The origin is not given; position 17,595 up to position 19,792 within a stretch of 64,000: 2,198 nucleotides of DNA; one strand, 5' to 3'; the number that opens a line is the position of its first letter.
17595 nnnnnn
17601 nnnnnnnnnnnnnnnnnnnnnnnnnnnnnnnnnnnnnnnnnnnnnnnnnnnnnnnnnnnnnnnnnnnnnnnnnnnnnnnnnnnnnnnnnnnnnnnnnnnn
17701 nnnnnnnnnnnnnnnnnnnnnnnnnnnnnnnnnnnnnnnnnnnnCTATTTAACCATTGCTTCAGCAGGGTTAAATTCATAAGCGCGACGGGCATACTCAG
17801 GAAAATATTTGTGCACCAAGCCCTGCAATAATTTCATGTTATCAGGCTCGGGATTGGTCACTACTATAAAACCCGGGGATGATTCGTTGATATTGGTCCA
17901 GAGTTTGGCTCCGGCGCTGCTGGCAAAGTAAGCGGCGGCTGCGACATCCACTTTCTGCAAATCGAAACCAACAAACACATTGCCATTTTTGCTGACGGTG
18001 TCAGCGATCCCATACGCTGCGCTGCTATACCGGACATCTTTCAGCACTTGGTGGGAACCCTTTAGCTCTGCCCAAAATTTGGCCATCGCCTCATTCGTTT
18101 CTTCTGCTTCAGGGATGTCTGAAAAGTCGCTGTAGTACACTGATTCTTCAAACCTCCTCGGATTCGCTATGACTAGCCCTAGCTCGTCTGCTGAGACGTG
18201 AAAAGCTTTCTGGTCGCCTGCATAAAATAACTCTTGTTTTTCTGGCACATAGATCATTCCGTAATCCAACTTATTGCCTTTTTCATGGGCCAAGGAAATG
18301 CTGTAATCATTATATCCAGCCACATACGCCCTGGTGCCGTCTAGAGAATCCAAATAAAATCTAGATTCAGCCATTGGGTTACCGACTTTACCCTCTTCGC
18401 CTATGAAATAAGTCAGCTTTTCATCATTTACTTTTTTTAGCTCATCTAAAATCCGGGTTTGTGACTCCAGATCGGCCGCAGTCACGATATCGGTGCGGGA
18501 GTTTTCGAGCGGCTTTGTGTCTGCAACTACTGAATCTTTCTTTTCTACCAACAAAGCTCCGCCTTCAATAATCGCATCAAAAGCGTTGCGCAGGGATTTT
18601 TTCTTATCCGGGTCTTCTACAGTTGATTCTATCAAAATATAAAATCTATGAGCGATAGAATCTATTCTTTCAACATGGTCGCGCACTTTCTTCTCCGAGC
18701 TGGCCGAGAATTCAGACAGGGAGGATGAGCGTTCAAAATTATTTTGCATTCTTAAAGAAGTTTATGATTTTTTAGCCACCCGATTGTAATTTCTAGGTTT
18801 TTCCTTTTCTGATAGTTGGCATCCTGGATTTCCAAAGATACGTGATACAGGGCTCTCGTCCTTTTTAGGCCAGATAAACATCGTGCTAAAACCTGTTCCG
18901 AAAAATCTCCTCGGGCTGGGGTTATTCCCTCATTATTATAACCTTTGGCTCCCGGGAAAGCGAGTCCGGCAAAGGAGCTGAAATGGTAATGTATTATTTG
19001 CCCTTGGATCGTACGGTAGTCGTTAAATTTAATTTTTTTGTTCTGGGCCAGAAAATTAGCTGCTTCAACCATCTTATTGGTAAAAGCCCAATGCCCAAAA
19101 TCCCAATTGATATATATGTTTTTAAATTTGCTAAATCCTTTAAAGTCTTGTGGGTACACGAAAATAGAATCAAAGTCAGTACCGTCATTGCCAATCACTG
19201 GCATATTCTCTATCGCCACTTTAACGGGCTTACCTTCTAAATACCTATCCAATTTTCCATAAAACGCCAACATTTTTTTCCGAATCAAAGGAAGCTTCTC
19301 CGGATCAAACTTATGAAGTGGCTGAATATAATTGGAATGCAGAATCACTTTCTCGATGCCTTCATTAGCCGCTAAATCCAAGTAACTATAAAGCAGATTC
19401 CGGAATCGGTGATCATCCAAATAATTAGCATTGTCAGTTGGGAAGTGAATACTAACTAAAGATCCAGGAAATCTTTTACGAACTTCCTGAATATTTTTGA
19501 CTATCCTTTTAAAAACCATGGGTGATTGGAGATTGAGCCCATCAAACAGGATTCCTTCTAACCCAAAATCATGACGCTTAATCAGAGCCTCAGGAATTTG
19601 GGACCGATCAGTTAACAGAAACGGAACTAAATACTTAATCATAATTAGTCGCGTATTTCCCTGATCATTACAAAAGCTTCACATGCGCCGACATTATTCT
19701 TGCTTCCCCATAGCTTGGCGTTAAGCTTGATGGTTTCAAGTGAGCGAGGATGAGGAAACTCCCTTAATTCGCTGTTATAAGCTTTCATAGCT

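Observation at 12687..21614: Low-GC block of amino-sugar/aminocyclitol-type tailoring enzymes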

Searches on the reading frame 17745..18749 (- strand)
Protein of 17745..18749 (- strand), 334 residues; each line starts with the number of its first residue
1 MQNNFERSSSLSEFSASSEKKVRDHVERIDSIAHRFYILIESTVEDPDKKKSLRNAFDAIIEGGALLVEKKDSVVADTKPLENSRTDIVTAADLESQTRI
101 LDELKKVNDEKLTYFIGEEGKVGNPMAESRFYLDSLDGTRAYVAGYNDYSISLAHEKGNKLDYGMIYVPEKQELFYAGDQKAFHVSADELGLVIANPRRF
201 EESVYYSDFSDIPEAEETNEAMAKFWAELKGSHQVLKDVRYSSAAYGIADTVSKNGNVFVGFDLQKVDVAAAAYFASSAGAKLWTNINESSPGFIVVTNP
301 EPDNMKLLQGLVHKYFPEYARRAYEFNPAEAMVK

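Call 4: search_protein_families(library=pfam, proteins=[window:17745-18749:-], max_evalue=0.01)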
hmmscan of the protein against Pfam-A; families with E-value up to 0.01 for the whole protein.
window:17745-18749:- (334 aa): 1 family
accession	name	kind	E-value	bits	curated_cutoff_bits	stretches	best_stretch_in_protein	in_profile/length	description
PF00459.30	Inositol_P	-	1.3e-16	61.4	27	1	57-283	10-235/271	Inositol monophosphatase family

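Call 6: search_protein_families(library=ncbifam, proteins=[window:17745-18749:-], max_evalue=0.01)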
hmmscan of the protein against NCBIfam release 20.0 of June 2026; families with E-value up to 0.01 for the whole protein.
window:17745-18749:- (334 aa): 5 families
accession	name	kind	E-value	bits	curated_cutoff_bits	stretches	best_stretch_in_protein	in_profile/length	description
TIGR02067.1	his_9_HisN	equivalog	8e-13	48.4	275.15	1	82-283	33-221/252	histidinol-phosphatase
TIGR01331.1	bisphos_cysQ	equivalog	5.7e-09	35.9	228.8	1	88-228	34-177/250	3'(2'),5'-bisphosphate nucleotidase CysQ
NF009321.0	PRK12676.1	equivalog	7.2e-07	28.5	264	1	92-205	47-160/264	bifunctional fructose-bisphosphatase/inositol-phosphate phosphatase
NF008182.0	PRK10931.1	equivalog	2.3e-06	26.9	379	1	75-185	20-134/246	3'(2'),5'-bisphosphate nucleotidase CysQ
NF008027.1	PRK10757.1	equivalog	2.5e-06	26.6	332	1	70-281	25-225/267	inositol-1-monophosphatase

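Call 55: search_solved_structures(query=window:17745-18749:-, max_evalue=0.01)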
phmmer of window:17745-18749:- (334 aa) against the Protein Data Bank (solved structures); distinct sequences matched with E-value up to 0.01: 19.
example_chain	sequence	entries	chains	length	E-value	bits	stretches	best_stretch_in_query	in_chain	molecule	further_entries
2pcr_A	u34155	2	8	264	1.9e-08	37.4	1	50-185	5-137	Inositol-1-monophosphatase | Fructose-1,6-bisphosphatase/inositol-1-monophosphatase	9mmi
3luz_A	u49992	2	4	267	3e-08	36.7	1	83-280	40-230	Extragenic suppressor protein suhB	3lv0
2p3n_A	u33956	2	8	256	5.6e-08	35.8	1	85-185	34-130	Inositol-1-monophosphatase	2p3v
5zhh_A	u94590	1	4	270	2.6e-06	30.3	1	81-283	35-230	Inositol-1-monophosphatase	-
8wdq_A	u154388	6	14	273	8.9e-06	28.6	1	82-283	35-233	Nus factor SuhB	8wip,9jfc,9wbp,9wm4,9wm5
9j90_B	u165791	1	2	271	8.9e-06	28.6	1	82-283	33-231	Nus factor SuhB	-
9vep_A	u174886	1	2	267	0.00011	25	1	79-183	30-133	Inositol-1-monophosphatase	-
6tqn_T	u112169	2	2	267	0.00016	24.5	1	79-178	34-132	Inositol monophosphatase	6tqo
6ib7_A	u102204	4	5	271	0.00016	24.4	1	79-178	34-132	Inositol-1-monophosphatase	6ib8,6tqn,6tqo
2qfl_A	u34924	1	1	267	0.00017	24.4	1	79-178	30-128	Inositol-1-monophosphatase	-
2bji_A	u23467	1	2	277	0.0014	21.3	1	82-178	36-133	INOSITOL-1(OR 4)-MONOPHOSPHATASE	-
2q74_A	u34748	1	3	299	0.0014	21.3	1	82-298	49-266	Inositol-1-monophosphatase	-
3b8b_A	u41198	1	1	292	0.0021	20.7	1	115-186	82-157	CysQ, sulfite synthesis pathway protein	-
6o0i_A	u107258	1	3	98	0.0037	20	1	34-107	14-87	Design construct XAA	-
7vce_A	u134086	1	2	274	0.0043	19.8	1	81-183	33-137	Inositol monophosphatase 1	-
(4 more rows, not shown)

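Call 87: search_protein_families(library=padloc, proteins=[window:17745-18749:-], max_evalue=0.001)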
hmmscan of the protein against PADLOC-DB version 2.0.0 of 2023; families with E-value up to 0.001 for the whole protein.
window:17745-18749:- (334 aa): 0 families

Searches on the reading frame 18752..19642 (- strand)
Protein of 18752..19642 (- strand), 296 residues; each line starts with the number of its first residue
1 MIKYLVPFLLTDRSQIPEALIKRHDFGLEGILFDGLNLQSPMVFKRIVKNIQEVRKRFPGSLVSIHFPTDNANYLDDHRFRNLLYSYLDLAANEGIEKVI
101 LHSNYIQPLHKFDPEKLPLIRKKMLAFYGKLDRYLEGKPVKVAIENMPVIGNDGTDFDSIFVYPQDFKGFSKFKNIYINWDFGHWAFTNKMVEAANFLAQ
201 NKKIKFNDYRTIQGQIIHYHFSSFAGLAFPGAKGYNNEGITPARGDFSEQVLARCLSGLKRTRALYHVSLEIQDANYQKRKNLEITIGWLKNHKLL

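Call 4: search_protein_families(library=pfam, proteins=[window:18752-19642:-], max_evalue=0.01)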
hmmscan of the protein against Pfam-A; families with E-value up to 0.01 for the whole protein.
window:18752-19642:- (296 aa): 1 family
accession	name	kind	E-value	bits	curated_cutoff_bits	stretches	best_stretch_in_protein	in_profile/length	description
PF01261.30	AP_endonuc_2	-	5.6e-05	23.4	31.1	1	62-290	44-246/249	Xylose isomerase-like TIM barrel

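Call 6: search_protein_families(library=ncbifam, proteins=[window:18752-19642:-], max_evalue=0.01)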
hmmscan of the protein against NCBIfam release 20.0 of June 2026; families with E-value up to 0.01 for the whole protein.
window:18752-19642:- (296 aa): 0 families

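Call 23: search_solved_structures(query=window:18752-19642:-, max_evalue=1)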
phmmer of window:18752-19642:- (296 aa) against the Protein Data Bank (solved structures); distinct sequences matched with E-value up to 1: 3.
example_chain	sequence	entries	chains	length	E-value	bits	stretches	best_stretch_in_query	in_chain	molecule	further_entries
7awy_A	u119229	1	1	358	8.9e-06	28.4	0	142-189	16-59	Scone-R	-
6tje_A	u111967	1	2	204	0.27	13.7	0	143-157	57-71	Cake5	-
6tjd_A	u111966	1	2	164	0.4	13.2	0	143-157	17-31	Cake4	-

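Call 76: search_solved_structures(query=A5, max_evalue=1)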
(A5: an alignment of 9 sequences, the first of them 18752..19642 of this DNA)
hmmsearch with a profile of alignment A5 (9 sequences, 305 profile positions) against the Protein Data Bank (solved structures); distinct sequences matched with E-value up to 1: 4.
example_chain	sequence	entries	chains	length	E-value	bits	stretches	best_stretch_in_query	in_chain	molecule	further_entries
3wqo_A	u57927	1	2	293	6.2e-05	25.3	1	85-189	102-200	Uncharacterized protein MJ1311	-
1z0j_B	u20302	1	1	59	0.15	14.2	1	14-59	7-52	FYVE-finger-containing Rab5 effector protein rabenosyn-5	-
9yd8_A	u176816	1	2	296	0.18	14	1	240-296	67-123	Phospholipase D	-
7awy_A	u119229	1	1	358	0.8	11.8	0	143-155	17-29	Scone-R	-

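Call 87: search_protein_families(library=padloc, proteins=[window:18752-19642:-], max_evalue=0.001)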
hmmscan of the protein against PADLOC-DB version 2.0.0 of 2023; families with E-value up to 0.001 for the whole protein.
window:18752-19642:- (296 aa): 0 families
